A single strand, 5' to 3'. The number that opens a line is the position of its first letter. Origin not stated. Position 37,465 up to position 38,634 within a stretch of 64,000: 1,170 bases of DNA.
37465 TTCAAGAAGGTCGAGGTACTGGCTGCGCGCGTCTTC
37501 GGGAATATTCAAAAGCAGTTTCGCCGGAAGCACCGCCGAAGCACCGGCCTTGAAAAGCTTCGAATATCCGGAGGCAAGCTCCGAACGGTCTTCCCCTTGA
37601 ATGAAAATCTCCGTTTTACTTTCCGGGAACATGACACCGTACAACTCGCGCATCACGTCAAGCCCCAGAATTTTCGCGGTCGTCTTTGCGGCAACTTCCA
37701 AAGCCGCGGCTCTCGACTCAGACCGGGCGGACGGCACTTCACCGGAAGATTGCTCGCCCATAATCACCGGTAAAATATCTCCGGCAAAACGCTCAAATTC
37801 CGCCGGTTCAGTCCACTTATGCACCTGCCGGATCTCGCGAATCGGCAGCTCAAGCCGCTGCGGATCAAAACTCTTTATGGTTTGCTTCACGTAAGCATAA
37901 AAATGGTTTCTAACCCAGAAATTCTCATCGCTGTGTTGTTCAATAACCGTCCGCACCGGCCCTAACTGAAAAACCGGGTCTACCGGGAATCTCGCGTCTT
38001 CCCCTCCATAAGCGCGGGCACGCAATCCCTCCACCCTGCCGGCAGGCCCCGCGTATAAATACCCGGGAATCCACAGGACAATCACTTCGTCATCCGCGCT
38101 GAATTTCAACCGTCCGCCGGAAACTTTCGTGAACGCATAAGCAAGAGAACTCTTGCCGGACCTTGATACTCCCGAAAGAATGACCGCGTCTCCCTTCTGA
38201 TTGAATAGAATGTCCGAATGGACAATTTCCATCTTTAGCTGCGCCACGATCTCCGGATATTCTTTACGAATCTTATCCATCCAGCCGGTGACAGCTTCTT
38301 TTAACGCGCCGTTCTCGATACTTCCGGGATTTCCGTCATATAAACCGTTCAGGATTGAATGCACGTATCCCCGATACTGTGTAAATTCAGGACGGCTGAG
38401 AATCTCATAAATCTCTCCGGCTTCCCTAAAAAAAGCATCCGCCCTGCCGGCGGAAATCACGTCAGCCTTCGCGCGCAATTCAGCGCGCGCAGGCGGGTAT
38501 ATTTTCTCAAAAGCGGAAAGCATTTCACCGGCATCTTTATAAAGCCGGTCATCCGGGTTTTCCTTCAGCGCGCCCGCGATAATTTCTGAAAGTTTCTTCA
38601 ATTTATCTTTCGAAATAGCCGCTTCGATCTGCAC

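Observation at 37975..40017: Two paralogous ~150-aa HprK/P-like P-loop modules bracket kinase 6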

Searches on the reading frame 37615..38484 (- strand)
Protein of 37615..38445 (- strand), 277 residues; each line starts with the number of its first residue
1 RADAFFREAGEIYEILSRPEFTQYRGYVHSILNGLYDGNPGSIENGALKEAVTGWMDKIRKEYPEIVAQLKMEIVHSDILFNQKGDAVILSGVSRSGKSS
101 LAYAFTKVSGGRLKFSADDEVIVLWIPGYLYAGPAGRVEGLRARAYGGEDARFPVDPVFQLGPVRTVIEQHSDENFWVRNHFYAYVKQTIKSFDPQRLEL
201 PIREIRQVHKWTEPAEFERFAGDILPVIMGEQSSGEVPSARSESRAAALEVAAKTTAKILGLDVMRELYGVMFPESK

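Call 5: search_protein_families(library=pfam, proteins=[window:37615-38445:-], max_evalue=10)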
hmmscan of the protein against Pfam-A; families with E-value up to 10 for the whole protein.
window:37615-38445:- (277 aa): 3 families
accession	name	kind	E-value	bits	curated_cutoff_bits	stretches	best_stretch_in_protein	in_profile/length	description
PF07931.18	CPT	-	0.014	15.7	22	1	86-110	2-26/172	Chloramphenicol phosphotransferase-like protein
PF19673.4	DUF6176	-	0.1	13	27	1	49-86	15-52/109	Family of unknown function (DUF6176)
PF13555.12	AAA_29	-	0.11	12.7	27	1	78-106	16-43/61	P-loop containing region of AAA domain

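Call 8: search_protein_families(library=ncbifam, proteins=[window:37615-38445:-], max_evalue=10)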
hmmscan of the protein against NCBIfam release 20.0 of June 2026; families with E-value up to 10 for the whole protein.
window:37615-38445:- (277 aa): 4 families
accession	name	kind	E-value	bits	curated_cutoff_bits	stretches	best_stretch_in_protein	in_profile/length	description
NF004035.0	PRK05506.1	subfamily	0.06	11.6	715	1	69-107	444-482/632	bifunctional sulfate adenylyltransferase subunit 1/adenylylsulfate kinase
TIGR04352.1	HprK_rel_A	equivalog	0.088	11.9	200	1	74-113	98-135/280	HprK-related kinase A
TIGR02324.1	CP_lyasePhnL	equivalog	0.16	11.4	256.3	1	74-122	23-74/224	phosphonate C-P lyase system protein PhnL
NF053861.1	DS8_antiphage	equivalog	0.3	8.7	790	1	73-106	356-391/994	anti-phage protein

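Call 9: search_solved_structures(query=window:37615-38445:-, max_evalue=10, show_alignments=3)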
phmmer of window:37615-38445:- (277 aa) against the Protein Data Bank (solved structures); distinct sequences matched with E-value up to 10: 6.
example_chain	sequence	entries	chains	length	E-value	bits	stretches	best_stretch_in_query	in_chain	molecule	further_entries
5gzy_A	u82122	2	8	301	0.16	14.7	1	127-191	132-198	(R)-2-haloacid dehalogenase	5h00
5h01_A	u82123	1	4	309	0.16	14.7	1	127-191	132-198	(R)-2-haloacid dehalogenase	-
5gzx_A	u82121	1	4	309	0.17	14.6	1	127-191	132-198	(R)-2-haloacid dehalogenase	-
2m0o_A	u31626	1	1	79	0.75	12.5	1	92-143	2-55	PHD finger protein 1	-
6b8v_A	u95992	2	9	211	1.4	11.6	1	77-107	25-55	Adenylylsulfate kinase | Adenylyl-sulfate kinase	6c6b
3uie_A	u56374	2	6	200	1.5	11.5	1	72-117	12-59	Adenylyl-sulfate kinase 1, chloroplastic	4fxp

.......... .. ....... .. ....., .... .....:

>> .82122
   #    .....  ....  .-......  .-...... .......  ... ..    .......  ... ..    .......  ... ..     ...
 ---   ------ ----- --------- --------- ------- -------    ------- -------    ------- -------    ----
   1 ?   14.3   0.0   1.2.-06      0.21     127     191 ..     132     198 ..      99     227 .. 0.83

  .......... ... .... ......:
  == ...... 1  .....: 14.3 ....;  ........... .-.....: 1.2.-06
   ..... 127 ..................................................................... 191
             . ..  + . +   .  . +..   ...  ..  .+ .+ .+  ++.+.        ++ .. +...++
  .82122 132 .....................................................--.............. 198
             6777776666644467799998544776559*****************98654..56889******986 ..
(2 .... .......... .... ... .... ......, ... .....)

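Call 13: find_homologous_proteins(query=window:37615-38445:-, max_evalue=0.001)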
Query window:37615-38445:-: 1839 candidates shared short words with the query, none scored E <= 0.001.

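Call 22: search_protein_representatives(alignment_id=A1)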
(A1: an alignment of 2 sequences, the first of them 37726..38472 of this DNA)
Query: 2 sequences, 269 profile positions. Proteins with E-value up to 0.001 (for the whole library): 12; up to 1e-10: 10; up to 1e-30: 3. The best 12 are listed.
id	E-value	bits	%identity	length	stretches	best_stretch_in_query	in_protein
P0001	5.6e-285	957.3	-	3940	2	1-263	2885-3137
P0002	1.0e-73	264.5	-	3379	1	6-263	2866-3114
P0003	1.1e-40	156.2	-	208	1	66-248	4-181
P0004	2.9e-28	115.5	-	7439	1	12-192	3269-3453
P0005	9.9e-26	107.1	-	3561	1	13-203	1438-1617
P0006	4.4e-20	88.6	-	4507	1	4-191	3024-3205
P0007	1.0e-13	67.8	-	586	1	9-259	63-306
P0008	1.8e-12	63.7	-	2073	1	12-190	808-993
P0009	2.2e-12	63.4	-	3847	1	12-256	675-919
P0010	2.3e-12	63.3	-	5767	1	13-193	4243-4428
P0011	1.7e-06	44.0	-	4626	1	16-190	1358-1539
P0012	4.6e-05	39.4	-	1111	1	6-195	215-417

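Call 28: search_solved_structures(query=A2, max_evalue=10, show_alignments=4)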
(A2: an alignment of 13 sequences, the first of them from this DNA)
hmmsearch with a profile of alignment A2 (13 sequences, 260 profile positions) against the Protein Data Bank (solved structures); distinct sequences matched with E-value up to 10: 43.
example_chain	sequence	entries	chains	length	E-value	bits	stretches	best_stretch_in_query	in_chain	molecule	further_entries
4uj5_A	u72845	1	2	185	0.055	16.1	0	20-39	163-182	RAS-RELATED PROTEIN RAB-11A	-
4uj4_A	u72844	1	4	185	0.056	16.1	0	20-39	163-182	Ras-related protein Rab-11A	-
4uj3_A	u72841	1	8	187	0.057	16.1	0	20-39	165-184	RAS-RELATED PROTEIN RAB-11A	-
5fbl_B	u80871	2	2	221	0.061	16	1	20-39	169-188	Ras-related protein Rab-11A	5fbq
1t9h_A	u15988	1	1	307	0.066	15.9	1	69-124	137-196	Probable GTPase engC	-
4d0l_B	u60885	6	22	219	0.07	15.8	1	20-39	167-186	RAS-RELATED PROTEIN RAB-11A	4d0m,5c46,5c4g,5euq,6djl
5fbr_B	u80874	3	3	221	0.072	15.7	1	20-39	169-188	Ras-related protein Rab-11A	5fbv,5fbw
8vof_B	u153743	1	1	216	0.075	15.7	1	20-39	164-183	Ras-related protein Rab-11A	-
8a8h_A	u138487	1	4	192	0.075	15.7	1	103-129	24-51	APS kinase from Methanothermococcus thermolithotrophicus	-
6n9l_A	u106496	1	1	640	0.094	15.4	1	100-119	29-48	UvrABC system protein A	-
4ojk_A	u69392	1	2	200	0.15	14.7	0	19-41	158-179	Ras-related protein Rab-11B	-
8jqu_A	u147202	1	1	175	0.18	14.5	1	104-123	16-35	Rab5a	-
5yoz_A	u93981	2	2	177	0.18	14.5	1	104-123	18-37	Rab5a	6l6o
8ipt_A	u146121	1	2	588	0.19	14.4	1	101-123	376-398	ABC transporter, CydDC cysteine exporter (CydDC-E) family, permease/ATP-binding protein Cy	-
7zd5_D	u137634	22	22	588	0.19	14.3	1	101-123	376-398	ATP-binding/permease protein CydD | Glutathione/L-cysteine transport system ATP-binding/permease protein CydD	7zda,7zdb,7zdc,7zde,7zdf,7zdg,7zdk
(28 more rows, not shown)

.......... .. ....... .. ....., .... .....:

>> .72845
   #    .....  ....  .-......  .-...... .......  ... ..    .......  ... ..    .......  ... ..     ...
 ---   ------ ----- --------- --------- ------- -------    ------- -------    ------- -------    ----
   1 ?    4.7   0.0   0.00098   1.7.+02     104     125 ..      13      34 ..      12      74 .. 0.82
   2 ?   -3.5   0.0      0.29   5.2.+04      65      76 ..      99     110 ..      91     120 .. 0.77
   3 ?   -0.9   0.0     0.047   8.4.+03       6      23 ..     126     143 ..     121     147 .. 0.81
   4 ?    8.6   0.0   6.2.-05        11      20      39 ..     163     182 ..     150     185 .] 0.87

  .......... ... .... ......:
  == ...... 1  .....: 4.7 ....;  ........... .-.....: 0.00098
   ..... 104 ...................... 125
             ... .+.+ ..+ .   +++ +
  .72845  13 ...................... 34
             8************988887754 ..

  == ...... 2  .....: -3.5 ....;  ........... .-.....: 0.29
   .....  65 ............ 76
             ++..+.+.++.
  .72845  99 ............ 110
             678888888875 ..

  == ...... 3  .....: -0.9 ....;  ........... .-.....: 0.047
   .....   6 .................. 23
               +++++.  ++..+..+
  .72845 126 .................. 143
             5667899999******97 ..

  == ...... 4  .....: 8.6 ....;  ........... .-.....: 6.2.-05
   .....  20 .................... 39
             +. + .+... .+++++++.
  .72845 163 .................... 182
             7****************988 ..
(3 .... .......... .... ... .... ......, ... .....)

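Call 29: search_protein_families(library=pfam, alignment_id=A2, max_evalue=10)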
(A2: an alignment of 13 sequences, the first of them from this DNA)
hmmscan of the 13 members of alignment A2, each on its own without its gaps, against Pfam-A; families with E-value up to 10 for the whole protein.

A. member 1, seq(260 aa): 3 families
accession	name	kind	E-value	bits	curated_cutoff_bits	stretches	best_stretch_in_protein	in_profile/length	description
PF07931.18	CPT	-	0.013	15.7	22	1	99-123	2-26/172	Chloramphenicol phosphotransferase-like protein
PF19673.4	DUF6176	-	0.09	13.2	27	1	62-99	15-52/109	Family of unknown function (DUF6176)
PF13555.12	AAA_29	-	0.097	12.9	27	1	91-119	16-43/61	P-loop containing region of AAA domain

B. families by the number of members that match (of 13 scanned): 17 families
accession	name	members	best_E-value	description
PF13555.12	AAA_29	5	0.008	P-loop containing region of AAA domain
PF07931.18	CPT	4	0.0052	Chloramphenicol phosphotransferase-like protein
PF03193.22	RsgA_GTPase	3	0.034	RsgA GTPase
PF13191.12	AAA_16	2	0.011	AAA ATPase domain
PF00005.33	ABC_tran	2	0.031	ABC transporter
PF16807.11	Phage_tail_terminator_4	1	0.0074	Putative tail termination protein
PF06414.18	Zeta_toxin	1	0.014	Zeta toxin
PF13481.12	AAA_25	1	0.02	AAA domain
PF21095.3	CarD_C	1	0.074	CarD, C-terminal domain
PF13238.12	AAA_18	1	0.075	AAA domain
PF19673.4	DUF6176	1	0.09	Family of unknown function (DUF6176)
PF24003.1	DUF7319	1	0.1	Domain of unknown function (DUF7319)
PF01656.29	CbiA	1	0.12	CobQ/CobB/MinD/ParA nucleotide binding domain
PF21716.3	dnstrm_HI1420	1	0.12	Probable addiction module antidote protein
PF02406.22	MmoB_DmpM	1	0.13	MmoB/DmpM family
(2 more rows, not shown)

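Call 31: find_encoding_contigs(protein=P0001, flank=3000, max_places=4)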
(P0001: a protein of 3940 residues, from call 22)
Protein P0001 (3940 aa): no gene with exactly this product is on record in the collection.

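Call 32: list_cluster_members(proteins=[P0001, P0002, P0004, P0005, P0006, P0008, P0009, P0010, P0011, P0012])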
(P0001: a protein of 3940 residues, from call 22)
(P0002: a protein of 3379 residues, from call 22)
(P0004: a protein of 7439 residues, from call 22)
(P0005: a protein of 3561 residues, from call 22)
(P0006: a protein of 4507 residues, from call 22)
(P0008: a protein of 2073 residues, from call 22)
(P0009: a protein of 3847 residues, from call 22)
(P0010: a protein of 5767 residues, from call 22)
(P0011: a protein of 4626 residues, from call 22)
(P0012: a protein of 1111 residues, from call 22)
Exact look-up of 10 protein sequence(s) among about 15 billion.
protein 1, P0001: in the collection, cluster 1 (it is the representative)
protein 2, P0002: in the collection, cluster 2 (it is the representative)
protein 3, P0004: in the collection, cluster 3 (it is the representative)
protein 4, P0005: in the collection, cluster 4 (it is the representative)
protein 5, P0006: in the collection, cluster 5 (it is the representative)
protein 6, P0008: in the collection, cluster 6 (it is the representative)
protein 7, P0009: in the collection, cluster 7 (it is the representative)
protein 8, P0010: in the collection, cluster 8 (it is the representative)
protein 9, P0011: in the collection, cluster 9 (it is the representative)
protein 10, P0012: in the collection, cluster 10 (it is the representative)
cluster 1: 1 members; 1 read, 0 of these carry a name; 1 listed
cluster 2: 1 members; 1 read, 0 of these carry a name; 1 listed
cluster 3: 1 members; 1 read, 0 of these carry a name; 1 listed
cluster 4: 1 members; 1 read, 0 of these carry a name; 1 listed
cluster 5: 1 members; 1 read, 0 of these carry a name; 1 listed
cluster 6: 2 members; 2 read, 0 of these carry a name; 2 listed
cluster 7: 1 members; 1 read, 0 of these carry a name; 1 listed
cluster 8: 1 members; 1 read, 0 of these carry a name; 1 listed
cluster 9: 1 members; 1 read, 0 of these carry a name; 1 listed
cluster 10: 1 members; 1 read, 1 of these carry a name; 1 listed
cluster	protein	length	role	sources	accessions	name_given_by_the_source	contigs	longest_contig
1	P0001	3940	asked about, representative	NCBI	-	-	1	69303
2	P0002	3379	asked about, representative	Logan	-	-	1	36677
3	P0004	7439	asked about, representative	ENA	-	-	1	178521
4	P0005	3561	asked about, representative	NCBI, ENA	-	-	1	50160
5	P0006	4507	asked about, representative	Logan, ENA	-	-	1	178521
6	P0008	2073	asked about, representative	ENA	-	-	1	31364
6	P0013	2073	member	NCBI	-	-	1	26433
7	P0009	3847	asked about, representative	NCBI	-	-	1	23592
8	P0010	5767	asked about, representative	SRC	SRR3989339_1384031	-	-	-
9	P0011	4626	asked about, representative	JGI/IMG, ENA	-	-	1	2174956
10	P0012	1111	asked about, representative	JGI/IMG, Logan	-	serine/threonine protein phosphatase PrpC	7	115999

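Call 35: predict_structure(alignment_id=A2)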
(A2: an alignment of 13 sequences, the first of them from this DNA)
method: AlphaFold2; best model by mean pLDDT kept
length: 260 residues; sequences in the alignment: 13
mean_pLDDT: 88.0   pTM: 0.86
mean pLDDT of the five models: 88.0, 87.9, 87.6, 86.8, 85.6
residues with pLDDT >= 90: 184; 70-90: 49; 50-70: 11; < 50: 16
segments of 3 or more residues with pLDDT < 50: 249-260
pLDDT, mean of each block of 10 residues (from residue 1): 57 92 97 95 91 89 97 95 93 97 92 96 95 94 94 90 87 96 79 85 89 91 93 96 70 37
secondary structure, 60 per line:
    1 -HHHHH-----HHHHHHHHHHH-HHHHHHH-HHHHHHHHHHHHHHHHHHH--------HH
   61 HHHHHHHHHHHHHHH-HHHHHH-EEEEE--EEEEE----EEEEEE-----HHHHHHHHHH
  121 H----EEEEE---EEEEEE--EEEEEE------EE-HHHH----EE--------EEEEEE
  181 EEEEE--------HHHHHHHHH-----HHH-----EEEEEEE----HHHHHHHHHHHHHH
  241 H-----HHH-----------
elements in order: H2-6 H12-22 H24-30 H32-50 H59-75 H77-82 E84-88 E91-95 E100-105 H111-121 E126-130 E134-139 E142-147 H157-160 E175-185 H194-202 E216-222 H227-241

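Call 37: find_related_loci(query=window:37726-38472:-, collection=genome_contigs, flank=10000)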
Query window:37726-38472:- (249 aa) in genome_contigs; peptide patterns used: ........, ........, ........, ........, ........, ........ (x = any residue, [..] = any of these).
85 stretches matched a pattern, but none encodes a relative of the query by tblastn (E <= 1e-3).

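Call 39: find_encoding_contigs(protein=P0006, flank=10000, max_places=3)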
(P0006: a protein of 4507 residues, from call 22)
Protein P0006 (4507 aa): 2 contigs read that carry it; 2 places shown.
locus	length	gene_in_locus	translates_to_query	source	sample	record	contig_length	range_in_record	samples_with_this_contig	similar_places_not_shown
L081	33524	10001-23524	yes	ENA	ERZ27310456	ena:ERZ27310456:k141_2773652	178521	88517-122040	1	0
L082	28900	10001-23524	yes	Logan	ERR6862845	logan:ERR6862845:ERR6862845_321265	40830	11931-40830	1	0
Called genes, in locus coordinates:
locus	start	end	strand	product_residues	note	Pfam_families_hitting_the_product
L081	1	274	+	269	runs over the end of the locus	PF13191:AAA_16 (weak), PF13401:AAA_22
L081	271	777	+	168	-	PF16537:T2SSB (faint)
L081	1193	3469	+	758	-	PF07715:Plug, PF00593:TonB_dep_Rec_b-barrel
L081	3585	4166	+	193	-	PF02572:CobA_CobO_BtuR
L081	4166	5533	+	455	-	PF01656:CbiA, PF13500:AAA_26, PF07685:GATase_3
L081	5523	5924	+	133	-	-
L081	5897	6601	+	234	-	-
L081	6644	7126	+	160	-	PF03544:TonB_C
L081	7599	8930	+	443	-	PF13567:DUF4131, PF03772:Competence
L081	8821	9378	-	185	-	PF12844:HTH_19, PF13560:HTH_31, PF01381:HTH_3, PF13443:HTH_26 (weak), PF07883:Cupin_2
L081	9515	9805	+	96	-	PF12826:HHH_2 (faint), PF14520:HHH_5 (faint), PF14716:HHH_8 (faint), PF12836:HHH_3, PF00633:HHH, PF03934:T2SSK (weak)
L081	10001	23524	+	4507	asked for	PF00069:Pkinase, PF07714:PK_Tyr_Ser-Thr, PF00069:Pkinase, PF07714:PK_Tyr_Ser-Thr (weak), PF00069:Pkinase, PF07714:PK_Tyr_Ser-Thr, PF00069:Pkinase, PF07714:PK_Tyr_Ser-Thr, +5 more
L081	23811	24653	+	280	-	PF02091:tRNA-synt_2e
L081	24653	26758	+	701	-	PF02092:tRNA_synt_2f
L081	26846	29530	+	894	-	PF01326:PPDK_N, PF00391:PEP-utilizers, PF02896:PEP-utilizers_C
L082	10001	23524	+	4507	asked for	PF00069:Pkinase, PF07714:PK_Tyr_Ser-Thr, PF00069:Pkinase, PF07714:PK_Tyr_Ser-Thr (weak), PF00069:Pkinase, PF07714:PK_Tyr_Ser-Thr, PF00069:Pkinase, PF07714:PK_Tyr_Ser-Thr, +5 more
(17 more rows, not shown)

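Call 42: find_encoding_contigs(protein=P0002, flank=8000, max_places=2)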
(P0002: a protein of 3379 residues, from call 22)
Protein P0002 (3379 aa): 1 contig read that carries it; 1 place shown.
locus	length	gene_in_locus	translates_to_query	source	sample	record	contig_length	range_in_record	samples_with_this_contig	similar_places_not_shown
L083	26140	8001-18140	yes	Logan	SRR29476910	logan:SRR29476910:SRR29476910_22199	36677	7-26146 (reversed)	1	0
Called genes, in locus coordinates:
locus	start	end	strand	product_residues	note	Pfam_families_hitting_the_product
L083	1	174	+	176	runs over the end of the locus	-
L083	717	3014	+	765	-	PF07715:Plug, PF00593:TonB_dep_Rec_b-barrel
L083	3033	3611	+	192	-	PF02572:CobA_CobO_BtuR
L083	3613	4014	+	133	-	-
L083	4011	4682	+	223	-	PF13620:CarboxypepD_reg (weak)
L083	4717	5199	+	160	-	PF03544:TonB_C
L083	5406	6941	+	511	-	PF13567:DUF4131, PF03772:Competence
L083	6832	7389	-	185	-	PF12844:HTH_19, PF13560:HTH_31, PF01381:HTH_3, PF13443:HTH_26 (weak), PF07883:Cupin_2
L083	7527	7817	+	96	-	PF12826:HHH_2 (faint), PF12836:HHH_3, PF00633:HHH, PF03934:T2SSK (weak), PF14520:HHH_5 (weak)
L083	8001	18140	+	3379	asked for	PF00069:Pkinase, PF01163:RIO1 (faint), PF01636:APH (faint), PF03109:ABC1 (faint), PF06293:Kdo (faint), PF07714:PK_Tyr_Ser-Thr, PF00069:Pkinase, PF07714:PK_Tyr_Ser-Thr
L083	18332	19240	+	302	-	PF02091:tRNA-synt_2e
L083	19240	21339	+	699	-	PF02092:tRNA_synt_2f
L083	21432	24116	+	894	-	PF01326:PPDK_N, PF00391:PEP-utilizers, PF02896:PEP-utilizers_C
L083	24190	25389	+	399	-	PF00140:Sigma70_r1_2, PF04542:Sigma70_r2, PF04539:Sigma70_r3, PF04545:Sigma70_r4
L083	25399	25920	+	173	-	PF00156:Pribosyltran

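Call 48: search_protein_families(library=pfam, proteins=[P0005, P0008, P0009], max_evalue=0.001)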
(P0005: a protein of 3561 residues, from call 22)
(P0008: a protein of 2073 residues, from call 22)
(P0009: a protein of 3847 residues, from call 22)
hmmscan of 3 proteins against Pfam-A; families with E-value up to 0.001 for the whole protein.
P0005 (3561 aa): 2 families
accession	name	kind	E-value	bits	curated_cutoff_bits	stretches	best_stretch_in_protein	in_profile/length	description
PF00849.27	PseudoU_synth_2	-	4.5e-16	59.9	26.8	1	3008-3152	2-151/152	RNA pseudouridylate synthase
PF02698.23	DUF218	-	0.00016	22.1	27.6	1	2314-2459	5-103/133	DUF218 domain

P0008 (2073 aa): 0 families

P0009 (3847 aa): 2 families
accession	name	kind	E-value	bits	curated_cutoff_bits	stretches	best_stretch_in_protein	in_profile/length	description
PF03109.22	ABC1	-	1.4e-26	93.6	22.9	1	3154-3381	37-243/244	ABC1 atypical kinase-like domain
PF01435.24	Peptidase_M48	-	4.8e-10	40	20.3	1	1818-1891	6-78/186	Peptidase family M48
